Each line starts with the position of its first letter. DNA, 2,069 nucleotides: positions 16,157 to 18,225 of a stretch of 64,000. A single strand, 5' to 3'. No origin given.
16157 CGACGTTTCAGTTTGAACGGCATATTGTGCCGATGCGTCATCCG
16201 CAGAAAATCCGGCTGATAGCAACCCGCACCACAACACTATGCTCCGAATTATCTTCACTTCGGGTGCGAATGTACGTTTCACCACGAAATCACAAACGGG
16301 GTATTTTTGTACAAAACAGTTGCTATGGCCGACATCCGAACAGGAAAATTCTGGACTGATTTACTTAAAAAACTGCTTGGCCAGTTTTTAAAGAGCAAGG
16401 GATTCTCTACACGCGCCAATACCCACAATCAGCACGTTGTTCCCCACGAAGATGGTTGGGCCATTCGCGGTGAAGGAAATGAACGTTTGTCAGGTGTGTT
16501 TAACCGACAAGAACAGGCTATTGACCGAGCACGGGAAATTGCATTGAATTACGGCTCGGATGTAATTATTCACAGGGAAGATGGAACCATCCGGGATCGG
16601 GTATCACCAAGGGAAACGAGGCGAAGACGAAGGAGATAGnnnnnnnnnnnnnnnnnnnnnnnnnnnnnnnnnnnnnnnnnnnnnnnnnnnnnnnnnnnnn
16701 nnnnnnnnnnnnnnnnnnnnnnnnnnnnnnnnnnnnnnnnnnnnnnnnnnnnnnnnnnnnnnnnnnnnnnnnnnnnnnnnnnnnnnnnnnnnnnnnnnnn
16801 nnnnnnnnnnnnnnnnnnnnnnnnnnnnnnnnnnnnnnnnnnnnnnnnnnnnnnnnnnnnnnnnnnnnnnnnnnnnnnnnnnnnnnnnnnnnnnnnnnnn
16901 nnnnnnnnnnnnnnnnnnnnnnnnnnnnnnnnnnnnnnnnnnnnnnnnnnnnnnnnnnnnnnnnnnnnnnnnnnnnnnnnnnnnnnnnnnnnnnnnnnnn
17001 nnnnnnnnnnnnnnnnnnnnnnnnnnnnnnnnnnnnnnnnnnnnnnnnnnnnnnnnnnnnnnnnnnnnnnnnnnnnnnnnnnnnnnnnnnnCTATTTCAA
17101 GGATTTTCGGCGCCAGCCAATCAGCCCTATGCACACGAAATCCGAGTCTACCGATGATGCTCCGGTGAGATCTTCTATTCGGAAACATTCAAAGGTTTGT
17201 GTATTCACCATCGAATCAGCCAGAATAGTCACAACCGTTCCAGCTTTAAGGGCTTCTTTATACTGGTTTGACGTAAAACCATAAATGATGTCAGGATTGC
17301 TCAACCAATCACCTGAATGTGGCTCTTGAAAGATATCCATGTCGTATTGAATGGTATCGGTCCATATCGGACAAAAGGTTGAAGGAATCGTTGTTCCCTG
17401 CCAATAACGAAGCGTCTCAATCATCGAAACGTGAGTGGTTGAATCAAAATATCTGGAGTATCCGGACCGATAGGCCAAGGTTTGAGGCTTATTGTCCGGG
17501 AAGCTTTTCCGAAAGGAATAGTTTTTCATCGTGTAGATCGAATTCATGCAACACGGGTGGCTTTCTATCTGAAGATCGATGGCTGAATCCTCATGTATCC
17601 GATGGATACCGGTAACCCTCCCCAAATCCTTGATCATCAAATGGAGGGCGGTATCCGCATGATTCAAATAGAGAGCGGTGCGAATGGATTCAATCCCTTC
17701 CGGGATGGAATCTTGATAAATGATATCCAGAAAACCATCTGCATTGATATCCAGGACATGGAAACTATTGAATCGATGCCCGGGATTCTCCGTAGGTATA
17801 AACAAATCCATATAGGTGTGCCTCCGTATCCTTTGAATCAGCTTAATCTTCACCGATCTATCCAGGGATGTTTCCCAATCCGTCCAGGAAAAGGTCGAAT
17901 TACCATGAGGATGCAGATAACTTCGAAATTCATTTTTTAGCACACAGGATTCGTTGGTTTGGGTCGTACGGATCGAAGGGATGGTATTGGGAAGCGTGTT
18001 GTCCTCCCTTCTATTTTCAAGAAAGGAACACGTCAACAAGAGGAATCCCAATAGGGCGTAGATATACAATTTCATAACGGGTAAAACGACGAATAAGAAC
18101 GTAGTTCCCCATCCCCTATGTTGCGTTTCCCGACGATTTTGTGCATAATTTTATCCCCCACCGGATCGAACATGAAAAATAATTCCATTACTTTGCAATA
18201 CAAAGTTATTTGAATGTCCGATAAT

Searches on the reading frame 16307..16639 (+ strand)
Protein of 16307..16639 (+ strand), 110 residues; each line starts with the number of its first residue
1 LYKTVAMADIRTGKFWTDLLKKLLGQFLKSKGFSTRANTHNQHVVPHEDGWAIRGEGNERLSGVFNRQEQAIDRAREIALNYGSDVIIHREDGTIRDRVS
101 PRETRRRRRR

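Call 50: find_encoding_contigs(protein=window:16307-16639:+, flank=3000, max_places=8)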
Protein window:16307-16639:+ (110 aa): no gene with exactly this product is on record in the collection.
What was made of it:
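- Tried and rejected: The exact-protein look-up for the DUF2188 gene found no record (call 50).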

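Call 61: search_protein_families(library=pfam, proteins=[window:16307-16639:+], max_evalue=0.01)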
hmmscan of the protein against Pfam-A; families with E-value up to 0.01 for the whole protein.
window:16307-16639:+ (110 aa): 1 family
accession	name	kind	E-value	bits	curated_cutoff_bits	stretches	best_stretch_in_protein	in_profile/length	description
PF09954.14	DUF2188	-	8.1e-22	77.6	22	1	42-98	1-59/62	Uncharacterized protein conserved in bacteria (DUF2188)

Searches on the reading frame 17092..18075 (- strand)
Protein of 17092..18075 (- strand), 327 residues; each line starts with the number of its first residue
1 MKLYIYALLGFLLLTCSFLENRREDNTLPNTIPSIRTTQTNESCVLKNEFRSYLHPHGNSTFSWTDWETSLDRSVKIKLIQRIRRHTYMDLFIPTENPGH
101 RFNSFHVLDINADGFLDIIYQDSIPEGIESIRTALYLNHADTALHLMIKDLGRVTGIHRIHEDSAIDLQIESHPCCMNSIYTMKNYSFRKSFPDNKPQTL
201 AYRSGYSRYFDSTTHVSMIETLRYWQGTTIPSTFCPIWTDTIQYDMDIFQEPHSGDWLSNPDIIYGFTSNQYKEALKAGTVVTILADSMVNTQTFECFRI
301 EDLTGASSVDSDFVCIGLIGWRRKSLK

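Call 61: search_protein_families(library=pfam, proteins=[window:17092-18075:-], max_evalue=0.01)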
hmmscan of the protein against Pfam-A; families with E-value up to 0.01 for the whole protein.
window:17092-18075:- (327 aa): 0 families

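Call 77: find_homologous_proteins(query=window:17092-18075:-, max_evalue=1e-30)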
Query window:17092-18075:-: 451 candidates shared short words with the query, none scored E <= 1e-30.
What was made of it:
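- Tried and rejected: Second orthologous spacer in the relative: the ORF 17092-18075 has no homolog at 1e-30, which used up the last protein search (call 77).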
